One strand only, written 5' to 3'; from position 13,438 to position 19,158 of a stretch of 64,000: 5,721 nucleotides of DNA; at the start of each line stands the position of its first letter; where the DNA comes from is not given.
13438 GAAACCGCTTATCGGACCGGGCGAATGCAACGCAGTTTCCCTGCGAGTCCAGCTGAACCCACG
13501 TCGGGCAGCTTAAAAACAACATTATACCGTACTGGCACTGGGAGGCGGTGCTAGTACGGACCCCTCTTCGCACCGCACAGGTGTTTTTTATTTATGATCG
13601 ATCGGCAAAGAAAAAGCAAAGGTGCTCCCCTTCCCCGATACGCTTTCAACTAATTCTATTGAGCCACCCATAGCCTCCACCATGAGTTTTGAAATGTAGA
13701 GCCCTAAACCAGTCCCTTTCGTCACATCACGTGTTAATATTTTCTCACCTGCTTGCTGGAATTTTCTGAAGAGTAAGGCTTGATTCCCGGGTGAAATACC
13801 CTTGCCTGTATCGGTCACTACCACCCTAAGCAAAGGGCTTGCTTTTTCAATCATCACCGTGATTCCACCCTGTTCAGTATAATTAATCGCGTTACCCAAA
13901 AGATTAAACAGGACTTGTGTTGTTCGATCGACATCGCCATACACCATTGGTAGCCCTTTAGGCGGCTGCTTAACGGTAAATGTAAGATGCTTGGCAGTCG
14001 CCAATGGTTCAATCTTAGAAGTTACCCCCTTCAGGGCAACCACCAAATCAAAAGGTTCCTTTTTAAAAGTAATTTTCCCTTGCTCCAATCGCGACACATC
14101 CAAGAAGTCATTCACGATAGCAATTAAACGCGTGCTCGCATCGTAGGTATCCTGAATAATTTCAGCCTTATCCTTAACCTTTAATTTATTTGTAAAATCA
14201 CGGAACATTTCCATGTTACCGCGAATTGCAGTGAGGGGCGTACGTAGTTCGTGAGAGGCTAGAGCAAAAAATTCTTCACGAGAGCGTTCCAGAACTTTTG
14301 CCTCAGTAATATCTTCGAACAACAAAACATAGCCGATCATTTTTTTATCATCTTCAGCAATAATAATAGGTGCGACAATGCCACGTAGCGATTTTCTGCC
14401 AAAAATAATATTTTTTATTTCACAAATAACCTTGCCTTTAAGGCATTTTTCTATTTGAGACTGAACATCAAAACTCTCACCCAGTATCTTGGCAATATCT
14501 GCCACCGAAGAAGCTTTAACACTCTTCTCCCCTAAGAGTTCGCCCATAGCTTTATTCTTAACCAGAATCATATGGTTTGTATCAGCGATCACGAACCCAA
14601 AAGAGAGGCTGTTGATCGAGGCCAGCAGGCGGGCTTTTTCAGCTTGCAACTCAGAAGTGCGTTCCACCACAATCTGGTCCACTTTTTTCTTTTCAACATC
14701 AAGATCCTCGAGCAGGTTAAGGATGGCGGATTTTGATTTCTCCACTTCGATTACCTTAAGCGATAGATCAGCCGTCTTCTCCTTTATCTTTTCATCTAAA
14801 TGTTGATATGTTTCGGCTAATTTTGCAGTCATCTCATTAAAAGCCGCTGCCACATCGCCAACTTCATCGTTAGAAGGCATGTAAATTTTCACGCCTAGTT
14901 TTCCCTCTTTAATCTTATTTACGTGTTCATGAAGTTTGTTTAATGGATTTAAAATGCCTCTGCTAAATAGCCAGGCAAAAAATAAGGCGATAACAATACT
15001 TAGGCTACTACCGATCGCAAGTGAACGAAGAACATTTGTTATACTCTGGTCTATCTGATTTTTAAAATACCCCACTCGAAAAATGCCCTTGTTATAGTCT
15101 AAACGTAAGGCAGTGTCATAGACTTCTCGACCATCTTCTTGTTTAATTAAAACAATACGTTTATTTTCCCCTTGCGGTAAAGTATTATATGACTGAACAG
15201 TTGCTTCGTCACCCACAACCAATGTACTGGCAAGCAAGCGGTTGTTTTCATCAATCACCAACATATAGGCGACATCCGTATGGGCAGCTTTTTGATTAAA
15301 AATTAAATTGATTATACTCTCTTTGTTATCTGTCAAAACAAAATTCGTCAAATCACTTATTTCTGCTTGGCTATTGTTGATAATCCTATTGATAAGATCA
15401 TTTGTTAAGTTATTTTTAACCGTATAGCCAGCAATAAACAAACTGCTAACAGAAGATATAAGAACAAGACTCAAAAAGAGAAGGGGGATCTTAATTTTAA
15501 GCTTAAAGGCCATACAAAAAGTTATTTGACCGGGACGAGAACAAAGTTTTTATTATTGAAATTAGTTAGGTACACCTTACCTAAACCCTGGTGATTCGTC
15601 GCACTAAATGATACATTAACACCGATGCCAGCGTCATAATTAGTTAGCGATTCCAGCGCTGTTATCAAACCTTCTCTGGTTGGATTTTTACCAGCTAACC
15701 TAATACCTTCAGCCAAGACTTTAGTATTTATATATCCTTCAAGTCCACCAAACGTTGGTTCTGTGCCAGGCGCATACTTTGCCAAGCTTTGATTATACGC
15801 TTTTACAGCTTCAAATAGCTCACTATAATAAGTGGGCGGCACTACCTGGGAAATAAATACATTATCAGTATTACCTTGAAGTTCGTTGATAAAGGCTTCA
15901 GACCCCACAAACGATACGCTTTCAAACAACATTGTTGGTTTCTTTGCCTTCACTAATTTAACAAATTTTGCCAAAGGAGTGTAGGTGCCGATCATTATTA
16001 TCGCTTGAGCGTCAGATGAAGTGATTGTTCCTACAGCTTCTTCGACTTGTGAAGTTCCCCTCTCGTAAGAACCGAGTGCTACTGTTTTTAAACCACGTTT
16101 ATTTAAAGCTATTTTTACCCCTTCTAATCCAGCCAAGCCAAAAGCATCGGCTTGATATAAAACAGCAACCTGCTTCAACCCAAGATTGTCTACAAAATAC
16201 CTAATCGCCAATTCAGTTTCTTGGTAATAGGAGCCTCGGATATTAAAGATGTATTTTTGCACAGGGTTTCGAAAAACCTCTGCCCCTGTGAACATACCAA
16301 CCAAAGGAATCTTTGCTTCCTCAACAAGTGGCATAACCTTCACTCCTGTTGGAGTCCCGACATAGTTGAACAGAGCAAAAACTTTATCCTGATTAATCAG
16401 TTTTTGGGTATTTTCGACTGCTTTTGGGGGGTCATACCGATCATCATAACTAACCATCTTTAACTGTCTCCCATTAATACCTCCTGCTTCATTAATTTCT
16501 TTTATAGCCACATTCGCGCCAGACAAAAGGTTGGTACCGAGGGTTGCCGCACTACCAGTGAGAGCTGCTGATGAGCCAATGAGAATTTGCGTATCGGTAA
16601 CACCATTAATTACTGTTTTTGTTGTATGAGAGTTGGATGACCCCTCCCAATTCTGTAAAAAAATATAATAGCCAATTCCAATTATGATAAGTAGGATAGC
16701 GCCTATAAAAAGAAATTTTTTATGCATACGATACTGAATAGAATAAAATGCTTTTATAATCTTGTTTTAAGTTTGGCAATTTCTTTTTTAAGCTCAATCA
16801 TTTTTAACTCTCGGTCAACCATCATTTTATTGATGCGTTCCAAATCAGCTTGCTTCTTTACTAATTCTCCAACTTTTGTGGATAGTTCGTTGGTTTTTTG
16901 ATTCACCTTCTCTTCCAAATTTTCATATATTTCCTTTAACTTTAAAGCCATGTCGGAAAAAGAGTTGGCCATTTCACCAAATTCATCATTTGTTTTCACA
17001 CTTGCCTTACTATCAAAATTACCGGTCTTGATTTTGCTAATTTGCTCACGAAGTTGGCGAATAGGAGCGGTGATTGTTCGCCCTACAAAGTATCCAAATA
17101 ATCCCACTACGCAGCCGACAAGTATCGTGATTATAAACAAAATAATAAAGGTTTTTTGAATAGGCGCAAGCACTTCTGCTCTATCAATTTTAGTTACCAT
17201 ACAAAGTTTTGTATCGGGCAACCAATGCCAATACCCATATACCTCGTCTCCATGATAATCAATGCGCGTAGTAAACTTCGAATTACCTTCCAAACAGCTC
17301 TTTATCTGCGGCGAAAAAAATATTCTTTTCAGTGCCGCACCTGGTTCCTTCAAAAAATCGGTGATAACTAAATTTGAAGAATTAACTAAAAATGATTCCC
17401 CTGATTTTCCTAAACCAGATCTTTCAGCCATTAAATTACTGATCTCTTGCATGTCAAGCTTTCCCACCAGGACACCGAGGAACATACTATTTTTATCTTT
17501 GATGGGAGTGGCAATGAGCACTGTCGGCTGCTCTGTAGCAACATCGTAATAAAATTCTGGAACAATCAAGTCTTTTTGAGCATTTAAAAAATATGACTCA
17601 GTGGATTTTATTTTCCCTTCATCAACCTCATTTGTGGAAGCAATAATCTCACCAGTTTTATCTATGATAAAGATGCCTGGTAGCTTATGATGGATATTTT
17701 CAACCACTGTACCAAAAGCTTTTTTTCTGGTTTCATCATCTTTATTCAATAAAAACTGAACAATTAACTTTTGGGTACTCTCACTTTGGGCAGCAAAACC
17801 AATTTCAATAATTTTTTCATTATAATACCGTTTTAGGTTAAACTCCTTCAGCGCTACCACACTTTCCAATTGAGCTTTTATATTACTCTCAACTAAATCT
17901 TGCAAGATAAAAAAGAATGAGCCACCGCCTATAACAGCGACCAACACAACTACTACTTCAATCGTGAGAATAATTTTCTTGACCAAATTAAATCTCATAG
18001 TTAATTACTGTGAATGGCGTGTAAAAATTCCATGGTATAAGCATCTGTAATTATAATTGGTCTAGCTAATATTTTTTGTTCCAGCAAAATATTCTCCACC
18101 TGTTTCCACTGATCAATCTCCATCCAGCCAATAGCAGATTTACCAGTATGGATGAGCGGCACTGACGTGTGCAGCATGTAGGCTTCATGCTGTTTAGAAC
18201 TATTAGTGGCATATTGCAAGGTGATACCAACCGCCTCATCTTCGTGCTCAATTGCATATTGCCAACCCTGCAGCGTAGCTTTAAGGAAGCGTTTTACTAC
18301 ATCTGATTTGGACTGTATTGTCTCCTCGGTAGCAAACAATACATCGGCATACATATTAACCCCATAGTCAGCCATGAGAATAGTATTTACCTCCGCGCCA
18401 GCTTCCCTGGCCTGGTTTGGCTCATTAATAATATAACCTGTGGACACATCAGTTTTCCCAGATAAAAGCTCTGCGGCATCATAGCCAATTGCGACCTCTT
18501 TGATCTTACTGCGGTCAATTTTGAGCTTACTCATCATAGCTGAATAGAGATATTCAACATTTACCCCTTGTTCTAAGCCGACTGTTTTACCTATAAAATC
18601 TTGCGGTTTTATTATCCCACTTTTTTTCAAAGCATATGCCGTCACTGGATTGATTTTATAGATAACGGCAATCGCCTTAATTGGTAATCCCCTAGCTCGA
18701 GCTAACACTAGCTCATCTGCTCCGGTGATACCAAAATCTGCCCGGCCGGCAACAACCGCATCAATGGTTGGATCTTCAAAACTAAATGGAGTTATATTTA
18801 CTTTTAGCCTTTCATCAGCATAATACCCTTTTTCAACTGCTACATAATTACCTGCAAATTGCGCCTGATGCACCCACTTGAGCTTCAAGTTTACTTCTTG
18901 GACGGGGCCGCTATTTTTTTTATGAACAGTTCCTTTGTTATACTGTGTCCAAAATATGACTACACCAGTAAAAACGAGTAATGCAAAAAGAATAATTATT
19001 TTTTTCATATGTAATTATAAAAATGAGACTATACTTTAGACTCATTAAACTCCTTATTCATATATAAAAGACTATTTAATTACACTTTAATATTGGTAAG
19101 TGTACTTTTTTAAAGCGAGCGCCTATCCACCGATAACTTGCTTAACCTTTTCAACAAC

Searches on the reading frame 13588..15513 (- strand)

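Call 105: search_protein_families(library=pfam, proteins=[window:13588-15513:-], max_evalue=0.001)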
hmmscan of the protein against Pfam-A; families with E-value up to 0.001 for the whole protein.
window:13588-15513:- (641 aa): 3 families
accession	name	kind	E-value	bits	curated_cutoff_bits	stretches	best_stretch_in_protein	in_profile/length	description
PF02518.31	HATPase_c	-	2.1e-23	83.3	26.4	1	526-639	1-110/111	Histidine kinase-, DNA gyrase B-, and HSP90-like ATPase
PF00512.31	HisKA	-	1.7e-16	60.4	26.9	1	412-479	2-66/66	His Kinase A (phospho-acceptor) domain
PF00672.30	HAMP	-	2.8e-11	44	25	1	182-233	1-52/53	HAMP domain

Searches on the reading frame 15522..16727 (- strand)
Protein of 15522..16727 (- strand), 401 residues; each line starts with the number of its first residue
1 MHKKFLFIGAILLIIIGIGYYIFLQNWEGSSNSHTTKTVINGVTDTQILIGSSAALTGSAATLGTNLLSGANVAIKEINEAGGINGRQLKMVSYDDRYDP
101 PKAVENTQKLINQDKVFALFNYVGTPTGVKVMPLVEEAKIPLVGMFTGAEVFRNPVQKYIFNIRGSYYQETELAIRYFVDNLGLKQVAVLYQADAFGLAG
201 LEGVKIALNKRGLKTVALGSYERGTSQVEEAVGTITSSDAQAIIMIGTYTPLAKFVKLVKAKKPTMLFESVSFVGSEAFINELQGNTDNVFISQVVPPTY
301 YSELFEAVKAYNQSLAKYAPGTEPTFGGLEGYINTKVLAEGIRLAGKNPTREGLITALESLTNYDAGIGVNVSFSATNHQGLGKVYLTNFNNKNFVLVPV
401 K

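Call 105: search_protein_families(library=pfam, proteins=[window:15522-16727:-], max_evalue=0.001)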
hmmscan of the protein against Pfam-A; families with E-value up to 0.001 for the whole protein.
window:15522-16727:- (401 aa): 3 families
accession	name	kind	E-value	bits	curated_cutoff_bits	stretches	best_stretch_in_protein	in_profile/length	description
PF13458.12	Peripla_BP_6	-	1.2e-63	216.3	31.7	1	48-391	2-339/343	Periplasmic binding protein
PF13433.12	Peripla_BP_5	-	3.7e-13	49.7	27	1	55-245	8-194/363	Periplasmic binding protein domain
PF01094.35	ANF_receptor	-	4.1e-13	49.6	25.4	1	71-289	6-225/353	Receptor family ligand binding region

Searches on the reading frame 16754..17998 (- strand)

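Call 105: search_protein_families(library=pfam, proteins=[window:16754-17998:-], max_evalue=0.001)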
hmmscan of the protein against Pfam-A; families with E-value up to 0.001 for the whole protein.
window:16754-17998:- (414 aa): 2 families
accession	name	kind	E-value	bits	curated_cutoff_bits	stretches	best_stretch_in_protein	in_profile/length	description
PF02743.24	dCache_1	-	2e-22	80.4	45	1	38-264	16-234/240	Cache domain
PF00672.30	HAMP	-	1.4e-12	48.1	25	1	304-355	1-52/53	HAMP domain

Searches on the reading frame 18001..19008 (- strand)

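Call 105: search_protein_families(library=pfam, proteins=[window:18001-19008:-], max_evalue=0.001)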
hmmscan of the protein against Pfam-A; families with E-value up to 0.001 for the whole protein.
window:18001-19008:- (335 aa): 2 families
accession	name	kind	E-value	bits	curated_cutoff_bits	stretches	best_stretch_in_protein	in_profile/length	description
PF09084.16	NMT1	-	6.7e-54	183.5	20.5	1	49-259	2-216/216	NMT1/THI5 like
PF13379.11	NMT1_2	-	0.00037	20.8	24.7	0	38-108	5-74/252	NMT1-like family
